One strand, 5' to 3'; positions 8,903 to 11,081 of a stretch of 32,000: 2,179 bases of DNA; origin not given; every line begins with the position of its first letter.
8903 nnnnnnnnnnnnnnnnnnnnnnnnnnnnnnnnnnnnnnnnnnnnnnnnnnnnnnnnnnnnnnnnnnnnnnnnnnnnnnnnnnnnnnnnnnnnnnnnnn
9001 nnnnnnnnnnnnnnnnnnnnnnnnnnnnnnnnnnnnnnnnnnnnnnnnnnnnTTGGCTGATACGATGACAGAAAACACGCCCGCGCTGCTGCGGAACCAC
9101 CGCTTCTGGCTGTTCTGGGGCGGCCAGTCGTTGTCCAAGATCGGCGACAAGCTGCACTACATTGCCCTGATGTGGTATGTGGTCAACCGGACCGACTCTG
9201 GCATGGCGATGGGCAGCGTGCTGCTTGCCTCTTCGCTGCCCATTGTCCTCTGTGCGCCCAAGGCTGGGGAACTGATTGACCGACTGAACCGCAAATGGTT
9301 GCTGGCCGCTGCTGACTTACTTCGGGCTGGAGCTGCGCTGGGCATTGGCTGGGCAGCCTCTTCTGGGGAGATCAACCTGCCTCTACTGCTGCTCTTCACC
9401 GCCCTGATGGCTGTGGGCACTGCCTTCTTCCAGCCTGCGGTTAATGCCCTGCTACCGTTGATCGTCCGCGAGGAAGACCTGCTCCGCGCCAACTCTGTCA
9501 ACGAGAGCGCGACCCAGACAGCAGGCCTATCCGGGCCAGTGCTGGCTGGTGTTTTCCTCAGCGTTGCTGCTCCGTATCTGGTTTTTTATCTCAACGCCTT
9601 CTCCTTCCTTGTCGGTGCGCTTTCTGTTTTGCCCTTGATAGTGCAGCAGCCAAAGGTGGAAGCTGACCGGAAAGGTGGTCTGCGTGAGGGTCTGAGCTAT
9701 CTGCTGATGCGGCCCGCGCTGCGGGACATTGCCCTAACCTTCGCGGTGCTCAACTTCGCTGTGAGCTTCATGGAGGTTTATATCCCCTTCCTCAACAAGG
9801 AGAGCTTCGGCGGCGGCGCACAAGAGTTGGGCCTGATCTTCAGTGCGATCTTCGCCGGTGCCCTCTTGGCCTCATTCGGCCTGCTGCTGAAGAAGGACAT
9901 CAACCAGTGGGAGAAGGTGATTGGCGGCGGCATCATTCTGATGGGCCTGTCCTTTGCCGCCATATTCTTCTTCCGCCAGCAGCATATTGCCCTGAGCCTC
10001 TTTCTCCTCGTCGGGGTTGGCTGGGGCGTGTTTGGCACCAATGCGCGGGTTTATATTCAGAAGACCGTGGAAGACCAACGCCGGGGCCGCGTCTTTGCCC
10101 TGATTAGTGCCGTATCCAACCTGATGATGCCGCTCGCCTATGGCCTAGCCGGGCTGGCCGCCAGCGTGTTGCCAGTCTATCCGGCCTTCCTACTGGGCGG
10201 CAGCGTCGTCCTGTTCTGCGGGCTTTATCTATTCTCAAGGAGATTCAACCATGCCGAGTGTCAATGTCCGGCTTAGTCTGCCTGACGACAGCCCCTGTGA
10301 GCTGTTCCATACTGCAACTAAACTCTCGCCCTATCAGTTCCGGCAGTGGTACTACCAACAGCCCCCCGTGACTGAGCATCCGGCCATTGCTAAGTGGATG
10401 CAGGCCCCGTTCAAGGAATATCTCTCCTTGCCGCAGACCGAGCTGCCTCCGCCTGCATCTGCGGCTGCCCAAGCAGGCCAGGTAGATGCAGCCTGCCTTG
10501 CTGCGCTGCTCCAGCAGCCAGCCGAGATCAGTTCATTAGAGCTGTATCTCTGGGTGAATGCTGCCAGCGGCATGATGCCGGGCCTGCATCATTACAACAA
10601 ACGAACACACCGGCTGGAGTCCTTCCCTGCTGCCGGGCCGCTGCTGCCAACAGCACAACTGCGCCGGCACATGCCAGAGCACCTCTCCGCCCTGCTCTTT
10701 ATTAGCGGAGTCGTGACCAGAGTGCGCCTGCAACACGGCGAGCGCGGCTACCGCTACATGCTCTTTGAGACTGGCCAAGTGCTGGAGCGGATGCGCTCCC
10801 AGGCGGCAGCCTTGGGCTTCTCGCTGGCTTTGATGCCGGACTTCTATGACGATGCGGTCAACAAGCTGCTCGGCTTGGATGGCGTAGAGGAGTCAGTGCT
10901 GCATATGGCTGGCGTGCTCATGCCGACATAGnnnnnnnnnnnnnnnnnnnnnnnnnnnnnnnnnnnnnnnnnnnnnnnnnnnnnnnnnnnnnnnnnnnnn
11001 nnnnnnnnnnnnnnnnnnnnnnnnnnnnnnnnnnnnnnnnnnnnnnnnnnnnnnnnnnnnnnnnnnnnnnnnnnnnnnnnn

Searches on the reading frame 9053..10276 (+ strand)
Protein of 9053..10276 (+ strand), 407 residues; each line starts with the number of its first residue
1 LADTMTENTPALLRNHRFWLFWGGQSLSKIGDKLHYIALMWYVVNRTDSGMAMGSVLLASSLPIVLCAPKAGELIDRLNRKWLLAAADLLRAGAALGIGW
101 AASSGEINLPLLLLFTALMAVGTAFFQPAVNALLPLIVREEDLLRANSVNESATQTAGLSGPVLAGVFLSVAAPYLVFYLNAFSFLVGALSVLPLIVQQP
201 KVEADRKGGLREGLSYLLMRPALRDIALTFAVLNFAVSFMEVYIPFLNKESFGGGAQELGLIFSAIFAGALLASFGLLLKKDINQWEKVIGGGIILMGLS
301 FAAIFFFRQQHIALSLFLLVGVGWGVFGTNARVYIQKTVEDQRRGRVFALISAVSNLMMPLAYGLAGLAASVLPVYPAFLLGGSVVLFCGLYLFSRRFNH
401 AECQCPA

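Call 7: search_protein_families(library=pfam, proteins=[window:9053-10276:+], max_evalue=0.01)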
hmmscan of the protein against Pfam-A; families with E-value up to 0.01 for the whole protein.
window:9053-10276:+ (407 aa): 2 families
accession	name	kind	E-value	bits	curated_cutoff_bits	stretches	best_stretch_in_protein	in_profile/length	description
PF07690.21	MFS_1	-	1.3e-42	146.4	33.4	2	26-362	6-346/347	Major Facilitator Superfamily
PF05977.19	MFS_3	-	1.2e-33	116.8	27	1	11-394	5-390/524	Transmembrane secretion effector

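Call 24: search_protein_families(library=ncbifam, proteins=[window:9053-10276:+], max_evalue=0.01)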
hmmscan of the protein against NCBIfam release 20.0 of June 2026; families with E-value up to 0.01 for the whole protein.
window:9053-10276:+ (407 aa): 16 families
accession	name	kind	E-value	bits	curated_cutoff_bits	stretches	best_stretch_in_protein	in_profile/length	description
TIGR00900.1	2A0121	subfamily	1.3e-63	215.5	319.6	1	18-371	1-361/364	H+ Antiporter protein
NF000245.1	macrolide_MefA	exception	2.7e-28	99.2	675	1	16-387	9-387/405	macrolide efflux MFS transporter Mef(A)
NF000246.1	macrolide_MefC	exception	2.4e-22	79.6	870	1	18-397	10-396/407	macrolide efflux MFS transporter Mef(C)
NF007792.0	PRK10489.1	equivalog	3.8e-19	69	324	1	28-393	29-395/419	enterobactin transporter EntS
NF000154.1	macrolide_MefEN2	exception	2.1e-18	66.8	800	1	24-390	14-385/401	macrolide efflux MFS transporter Mef(En2)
NF000051.1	macrolide_MefB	exception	3.1e-17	62.6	800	1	17-388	10-387/409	macrolide efflux MFS transporter Mef(B)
NF012178.0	tet_MFS_V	exception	4.5e-17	62.3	640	1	16-404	8-406/409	tetracycline efflux MFS transporter Tet(V)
NF006386.0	PRK08633.1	equivalog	5.7e-14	50.8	1221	1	33-392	26-405/1147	acyl-[ACP]--phospholipid O-acyltransferase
NF052575.1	MFS_efflux_Tap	equivalog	3.2e-13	49.4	625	1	28-373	16-371/401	multidrug efflux MFS transporter Tap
NF005291.0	PRK06814.1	equivalog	1.6e-08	32.9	1349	1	9-256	4-260/1140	acyl-[ACP]--phospholipid O-acyltransferase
NF053757.1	BclibactTpBcbE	equivalog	4.6e-08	32.4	600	1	61-355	47-348/394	bacillibactin exporter BcbE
NF007799.0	PRK10504.1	subfamily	1.3e-07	30.9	426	1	41-197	35-186/471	multidrug transporter subunit MdtD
NF008397.0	PRK11195.1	equivalog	4.3e-07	29.4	297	1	24-175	11-154/414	lysophospholipid transporter LplT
TIGR00880.1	2_A_01_02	superfamily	7.2e-07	29.4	131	1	56-190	3-132/141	multidrug resistance protein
NF041056.1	ryptide_ex_MFS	equivalog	0.00057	19.1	575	1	102-380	90-371/392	ryptide export MFS transporter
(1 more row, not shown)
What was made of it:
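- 9053..10276 (+): MFS exporter (MFS_3, EntS-like). Calls 7 and 24.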

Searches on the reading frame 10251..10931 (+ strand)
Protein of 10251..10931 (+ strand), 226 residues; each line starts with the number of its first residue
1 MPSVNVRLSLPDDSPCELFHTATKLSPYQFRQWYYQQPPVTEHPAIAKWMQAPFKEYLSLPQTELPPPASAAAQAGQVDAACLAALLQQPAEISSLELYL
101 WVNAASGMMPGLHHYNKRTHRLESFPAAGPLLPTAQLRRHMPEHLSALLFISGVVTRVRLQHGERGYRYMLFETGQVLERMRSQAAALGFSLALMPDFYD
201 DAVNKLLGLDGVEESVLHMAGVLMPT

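Call 7: search_protein_families(library=pfam, proteins=[window:10251-10931:+], max_evalue=0.01)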
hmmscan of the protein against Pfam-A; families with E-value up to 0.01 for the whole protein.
window:10251-10931:+ (226 aa): 1 family
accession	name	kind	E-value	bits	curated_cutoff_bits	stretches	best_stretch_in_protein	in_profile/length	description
PF00881.29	Nitroreductase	-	1.3e-07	32.4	23.5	1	135-220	80-164/167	Nitroreductase family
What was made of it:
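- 10251..10931 (+): SagB-like FMN dehydrogenase (nitroreductase fold). PF00881 (call 7).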

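Call 24: search_protein_families(library=ncbifam, proteins=[window:10251-10931:+], max_evalue=0.01)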
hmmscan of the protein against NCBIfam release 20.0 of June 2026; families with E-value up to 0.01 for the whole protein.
window:10251-10931:+ (226 aa): 2 families
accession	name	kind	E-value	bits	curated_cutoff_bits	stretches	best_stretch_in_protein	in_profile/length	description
TIGR03605.1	antibiot_sagB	domain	1.5e-20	73.4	78.4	1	93-221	38-170/173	SagB family peptide dehydrogenase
TIGR04511.1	SagB_rel_DH_2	exception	1.1e-07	31.3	240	1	95-222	233-366/380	putative peptide maturation dehydrogenase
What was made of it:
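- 10251..10931 (+): TIGR03605 scores 73.4 against a cut-off of 78.4 (call 24).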

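Call 72: search_solved_structures(query=window:10251-10931:+, max_evalue=0.01)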
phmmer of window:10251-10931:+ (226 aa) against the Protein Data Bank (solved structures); distinct sequences matched with E-value up to 0.01: 1.
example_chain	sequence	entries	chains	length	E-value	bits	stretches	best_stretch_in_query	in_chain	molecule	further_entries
3eo7_A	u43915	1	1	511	3.9e-16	63.1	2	96-217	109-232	Putative Nitroreductase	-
